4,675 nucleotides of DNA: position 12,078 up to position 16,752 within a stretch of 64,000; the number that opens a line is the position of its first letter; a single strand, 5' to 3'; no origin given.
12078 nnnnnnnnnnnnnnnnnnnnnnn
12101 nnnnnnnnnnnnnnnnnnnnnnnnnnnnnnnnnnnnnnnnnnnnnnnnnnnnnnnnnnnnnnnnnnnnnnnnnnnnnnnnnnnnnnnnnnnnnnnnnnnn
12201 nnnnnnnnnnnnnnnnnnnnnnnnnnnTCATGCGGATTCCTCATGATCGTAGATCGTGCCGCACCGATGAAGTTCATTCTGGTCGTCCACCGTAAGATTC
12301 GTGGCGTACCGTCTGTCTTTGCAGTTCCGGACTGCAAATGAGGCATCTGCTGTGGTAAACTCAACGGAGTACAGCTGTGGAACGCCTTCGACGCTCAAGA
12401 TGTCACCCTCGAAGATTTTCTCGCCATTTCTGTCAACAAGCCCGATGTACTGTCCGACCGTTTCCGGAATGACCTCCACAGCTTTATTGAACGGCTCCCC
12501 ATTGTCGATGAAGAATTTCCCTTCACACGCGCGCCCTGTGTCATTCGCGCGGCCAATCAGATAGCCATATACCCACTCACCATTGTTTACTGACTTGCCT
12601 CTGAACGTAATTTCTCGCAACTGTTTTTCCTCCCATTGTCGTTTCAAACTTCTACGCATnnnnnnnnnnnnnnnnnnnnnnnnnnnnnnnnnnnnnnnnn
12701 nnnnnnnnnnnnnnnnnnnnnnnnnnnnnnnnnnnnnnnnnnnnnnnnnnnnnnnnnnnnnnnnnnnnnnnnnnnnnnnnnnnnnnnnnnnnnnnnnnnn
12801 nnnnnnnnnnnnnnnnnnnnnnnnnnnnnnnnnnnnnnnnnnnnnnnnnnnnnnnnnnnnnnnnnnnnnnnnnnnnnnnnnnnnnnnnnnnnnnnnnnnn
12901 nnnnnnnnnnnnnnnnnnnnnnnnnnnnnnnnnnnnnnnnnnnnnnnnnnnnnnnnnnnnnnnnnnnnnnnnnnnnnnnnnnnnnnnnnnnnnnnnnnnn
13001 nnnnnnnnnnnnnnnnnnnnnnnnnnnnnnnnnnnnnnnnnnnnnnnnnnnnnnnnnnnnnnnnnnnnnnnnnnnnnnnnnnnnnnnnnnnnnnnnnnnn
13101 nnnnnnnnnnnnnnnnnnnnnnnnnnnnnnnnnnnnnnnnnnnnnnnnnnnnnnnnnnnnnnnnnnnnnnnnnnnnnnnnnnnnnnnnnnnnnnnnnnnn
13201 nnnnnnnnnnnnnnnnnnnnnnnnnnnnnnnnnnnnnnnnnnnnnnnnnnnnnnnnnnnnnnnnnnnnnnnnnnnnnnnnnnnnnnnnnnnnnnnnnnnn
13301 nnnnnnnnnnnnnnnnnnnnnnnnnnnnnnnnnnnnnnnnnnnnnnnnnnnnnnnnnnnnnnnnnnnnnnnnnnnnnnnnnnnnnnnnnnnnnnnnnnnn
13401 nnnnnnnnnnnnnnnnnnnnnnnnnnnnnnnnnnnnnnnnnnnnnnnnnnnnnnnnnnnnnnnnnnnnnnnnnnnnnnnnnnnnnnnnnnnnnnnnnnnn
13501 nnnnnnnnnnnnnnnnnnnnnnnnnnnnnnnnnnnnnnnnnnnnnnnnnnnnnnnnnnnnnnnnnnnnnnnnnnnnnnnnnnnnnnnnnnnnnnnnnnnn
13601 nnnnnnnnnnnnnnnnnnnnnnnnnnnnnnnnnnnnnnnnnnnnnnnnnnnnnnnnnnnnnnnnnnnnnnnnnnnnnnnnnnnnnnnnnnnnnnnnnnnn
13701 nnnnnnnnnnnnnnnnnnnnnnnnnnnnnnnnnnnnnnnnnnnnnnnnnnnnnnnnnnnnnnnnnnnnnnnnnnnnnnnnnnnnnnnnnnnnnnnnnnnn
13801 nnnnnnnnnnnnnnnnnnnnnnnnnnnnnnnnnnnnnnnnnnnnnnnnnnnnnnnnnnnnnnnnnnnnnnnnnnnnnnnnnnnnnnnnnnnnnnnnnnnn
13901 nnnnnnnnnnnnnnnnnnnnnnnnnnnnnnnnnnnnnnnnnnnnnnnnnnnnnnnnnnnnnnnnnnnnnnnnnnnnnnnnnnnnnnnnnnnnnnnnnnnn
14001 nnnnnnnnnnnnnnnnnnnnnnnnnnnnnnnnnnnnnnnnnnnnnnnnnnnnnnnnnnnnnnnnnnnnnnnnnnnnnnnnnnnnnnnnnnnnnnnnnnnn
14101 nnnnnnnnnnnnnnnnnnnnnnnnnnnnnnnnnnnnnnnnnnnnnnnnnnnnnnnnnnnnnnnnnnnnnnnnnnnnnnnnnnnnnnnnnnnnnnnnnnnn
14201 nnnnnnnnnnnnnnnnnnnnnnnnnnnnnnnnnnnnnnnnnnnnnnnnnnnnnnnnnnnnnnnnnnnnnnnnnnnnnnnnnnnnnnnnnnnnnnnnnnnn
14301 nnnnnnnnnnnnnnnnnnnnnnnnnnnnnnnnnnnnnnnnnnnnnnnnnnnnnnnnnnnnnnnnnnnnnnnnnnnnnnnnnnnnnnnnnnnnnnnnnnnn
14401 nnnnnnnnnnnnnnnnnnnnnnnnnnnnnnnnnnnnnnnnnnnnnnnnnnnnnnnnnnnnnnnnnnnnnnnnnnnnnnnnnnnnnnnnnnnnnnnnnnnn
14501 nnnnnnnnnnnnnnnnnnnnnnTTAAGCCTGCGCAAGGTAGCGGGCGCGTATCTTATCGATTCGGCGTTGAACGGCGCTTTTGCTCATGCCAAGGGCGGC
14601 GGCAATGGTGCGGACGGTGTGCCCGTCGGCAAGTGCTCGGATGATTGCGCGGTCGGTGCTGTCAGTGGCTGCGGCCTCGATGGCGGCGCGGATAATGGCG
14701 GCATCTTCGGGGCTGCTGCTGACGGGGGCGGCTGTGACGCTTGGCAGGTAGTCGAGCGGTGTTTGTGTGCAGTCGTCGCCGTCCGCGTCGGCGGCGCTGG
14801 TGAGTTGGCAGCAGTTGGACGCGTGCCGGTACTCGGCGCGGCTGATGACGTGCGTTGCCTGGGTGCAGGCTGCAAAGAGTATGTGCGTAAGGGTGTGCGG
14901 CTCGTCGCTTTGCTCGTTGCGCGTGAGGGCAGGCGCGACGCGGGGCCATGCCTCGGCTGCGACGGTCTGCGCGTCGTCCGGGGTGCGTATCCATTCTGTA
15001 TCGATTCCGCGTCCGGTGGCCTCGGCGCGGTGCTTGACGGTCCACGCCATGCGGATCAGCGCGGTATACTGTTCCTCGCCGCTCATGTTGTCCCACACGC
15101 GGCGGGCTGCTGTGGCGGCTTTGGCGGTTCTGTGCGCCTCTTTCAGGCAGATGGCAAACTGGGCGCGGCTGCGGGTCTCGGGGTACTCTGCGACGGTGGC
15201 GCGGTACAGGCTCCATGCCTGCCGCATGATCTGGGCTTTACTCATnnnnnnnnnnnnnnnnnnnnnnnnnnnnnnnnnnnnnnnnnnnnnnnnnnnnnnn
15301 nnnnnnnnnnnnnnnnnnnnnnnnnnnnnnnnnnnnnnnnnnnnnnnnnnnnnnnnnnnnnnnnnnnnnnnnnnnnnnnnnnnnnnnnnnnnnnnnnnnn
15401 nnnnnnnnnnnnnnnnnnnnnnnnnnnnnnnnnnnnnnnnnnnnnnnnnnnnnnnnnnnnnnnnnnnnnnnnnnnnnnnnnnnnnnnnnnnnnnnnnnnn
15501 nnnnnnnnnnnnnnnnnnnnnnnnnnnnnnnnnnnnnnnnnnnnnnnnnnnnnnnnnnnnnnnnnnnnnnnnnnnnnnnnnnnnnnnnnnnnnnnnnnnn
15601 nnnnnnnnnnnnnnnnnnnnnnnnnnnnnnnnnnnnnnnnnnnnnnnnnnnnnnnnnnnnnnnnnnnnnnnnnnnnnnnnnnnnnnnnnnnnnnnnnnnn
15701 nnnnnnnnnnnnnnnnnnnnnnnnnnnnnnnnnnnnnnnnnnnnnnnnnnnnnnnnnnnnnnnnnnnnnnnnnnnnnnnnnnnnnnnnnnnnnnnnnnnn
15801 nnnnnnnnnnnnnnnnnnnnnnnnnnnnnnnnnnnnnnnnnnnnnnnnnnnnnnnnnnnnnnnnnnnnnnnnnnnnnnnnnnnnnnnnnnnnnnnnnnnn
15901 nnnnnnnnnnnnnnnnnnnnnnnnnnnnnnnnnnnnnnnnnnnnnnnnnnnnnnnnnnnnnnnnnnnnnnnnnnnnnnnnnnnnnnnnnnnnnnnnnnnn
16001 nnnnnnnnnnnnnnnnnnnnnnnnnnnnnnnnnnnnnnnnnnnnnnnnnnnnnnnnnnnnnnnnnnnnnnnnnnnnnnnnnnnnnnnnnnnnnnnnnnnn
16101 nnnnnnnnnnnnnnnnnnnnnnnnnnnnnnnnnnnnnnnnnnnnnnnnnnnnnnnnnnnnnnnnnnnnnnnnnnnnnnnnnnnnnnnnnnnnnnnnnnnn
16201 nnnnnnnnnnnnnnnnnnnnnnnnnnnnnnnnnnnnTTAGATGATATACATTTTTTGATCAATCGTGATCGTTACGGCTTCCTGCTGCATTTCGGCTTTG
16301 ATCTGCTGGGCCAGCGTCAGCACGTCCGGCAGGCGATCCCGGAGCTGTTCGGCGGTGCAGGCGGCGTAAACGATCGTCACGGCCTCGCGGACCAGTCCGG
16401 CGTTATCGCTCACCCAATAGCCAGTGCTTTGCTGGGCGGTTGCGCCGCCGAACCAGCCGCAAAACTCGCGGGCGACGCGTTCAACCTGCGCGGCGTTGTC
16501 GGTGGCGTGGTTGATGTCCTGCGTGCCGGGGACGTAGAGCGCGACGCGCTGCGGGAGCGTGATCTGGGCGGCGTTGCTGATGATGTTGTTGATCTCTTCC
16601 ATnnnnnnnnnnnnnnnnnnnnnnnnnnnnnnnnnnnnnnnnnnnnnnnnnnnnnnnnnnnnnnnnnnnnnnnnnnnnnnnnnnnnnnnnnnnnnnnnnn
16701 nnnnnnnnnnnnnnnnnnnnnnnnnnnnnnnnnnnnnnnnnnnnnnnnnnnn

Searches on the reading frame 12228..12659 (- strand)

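Call 51: search_protein_families(library=phrogs, proteins=[window:12228-12659:-], max_evalue=0.0001)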
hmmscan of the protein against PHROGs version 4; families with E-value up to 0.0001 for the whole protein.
window:12228-12659:- (143 aa): 2 families
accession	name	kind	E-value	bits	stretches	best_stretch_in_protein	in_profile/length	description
phrog_8684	-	unknown function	9.3e-22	78.7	1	15-93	3-86/164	-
phrog_98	-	unknown function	3.2e-18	66.9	1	5-141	16-148/208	-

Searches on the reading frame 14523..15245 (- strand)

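Call 52: search_protein_families(library=phrogs, proteins=[window:14523-15245:-], max_evalue=0.0001)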
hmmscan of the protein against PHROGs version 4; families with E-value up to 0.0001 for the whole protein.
window:14523-15245:- (240 aa): 2 families
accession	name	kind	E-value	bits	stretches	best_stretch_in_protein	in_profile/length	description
phrog_11138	-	unknown function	3.8e-07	31.5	1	138-235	40-134/142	-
phrog_686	-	DNA, RNA and nucleotide metabolism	3.8e-06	28.1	1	189-231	29-71/76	HTH DNA binding protein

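Call 89: search_protein_families(library=pfam, proteins=[window:14523-15245:-], max_evalue=0.01)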
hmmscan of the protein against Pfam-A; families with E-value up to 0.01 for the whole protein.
window:14523-15245:- (240 aa): 13 families
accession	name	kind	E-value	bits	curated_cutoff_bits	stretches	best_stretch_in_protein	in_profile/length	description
PF13404.12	HTH_AsnC-type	-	1.3e-06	28.5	27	1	195-231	2-40/42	AsnC-type helix-turn-helix domain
PF13384.12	HTH_23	-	2.3e-06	27.7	24.6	1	200-231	9-40/50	Homeodomain-like domain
PF13412.12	HTH_24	-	6.4e-05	22.9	21.9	1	195-231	2-40/48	Winged helix-turn-helix DNA-binding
PF13542.12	HTH_Tnp_ISL3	-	0.0001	22.1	27.4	1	194-232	13-50/51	Helix-turn-helix domain of transposase family ISL3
PF13551.12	HTH_29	-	0.00015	22.2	28.1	1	200-230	3-34/64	Winged helix-turn helix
PF13518.12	HTH_28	-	0.0002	21.8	25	1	200-234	4-38/52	Helix-turn-helix domain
PF12802.13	MarR_2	-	0.00034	21.2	27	1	206-235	19-47/61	MarR family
PF12840.13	HTH_20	-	0.00044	20.6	27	1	195-231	3-41/51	Helix-turn-helix domain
PF18024.7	HTH_50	-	0.00058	19.9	27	1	195-230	9-45/50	Helix-turn-helix domain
PF19889.5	DUF6362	-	0.0017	19.1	31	0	193-231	55-93/98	Domain of unknown function (DUF6362)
PF08281.18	Sigma70_r4_2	-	0.0023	18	25.7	1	200-234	18-52/54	Sigma-70, region 4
PF07638.17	Sigma70_ECF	-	0.0048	17.3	21.1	1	198-236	141-179/185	ECF sigma factor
PF08279.18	HTH_11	-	0.0051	17.1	25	1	205-234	9-41/55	HTH domain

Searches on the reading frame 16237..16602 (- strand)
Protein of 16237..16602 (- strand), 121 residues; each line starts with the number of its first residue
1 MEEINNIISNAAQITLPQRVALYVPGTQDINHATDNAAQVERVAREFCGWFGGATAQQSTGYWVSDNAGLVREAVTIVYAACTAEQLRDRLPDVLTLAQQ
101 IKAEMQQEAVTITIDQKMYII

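Call 89: search_protein_families(library=pfam, proteins=[window:16237-16602:-], max_evalue=0.01)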
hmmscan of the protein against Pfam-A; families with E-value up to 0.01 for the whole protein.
window:16237-16602:- (121 aa): 1 family
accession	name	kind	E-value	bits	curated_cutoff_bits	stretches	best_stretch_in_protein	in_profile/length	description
PF12098.13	DUF3574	-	0.002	18.4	25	1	52-116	36-98/103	Protein of unknown function (DUF3574)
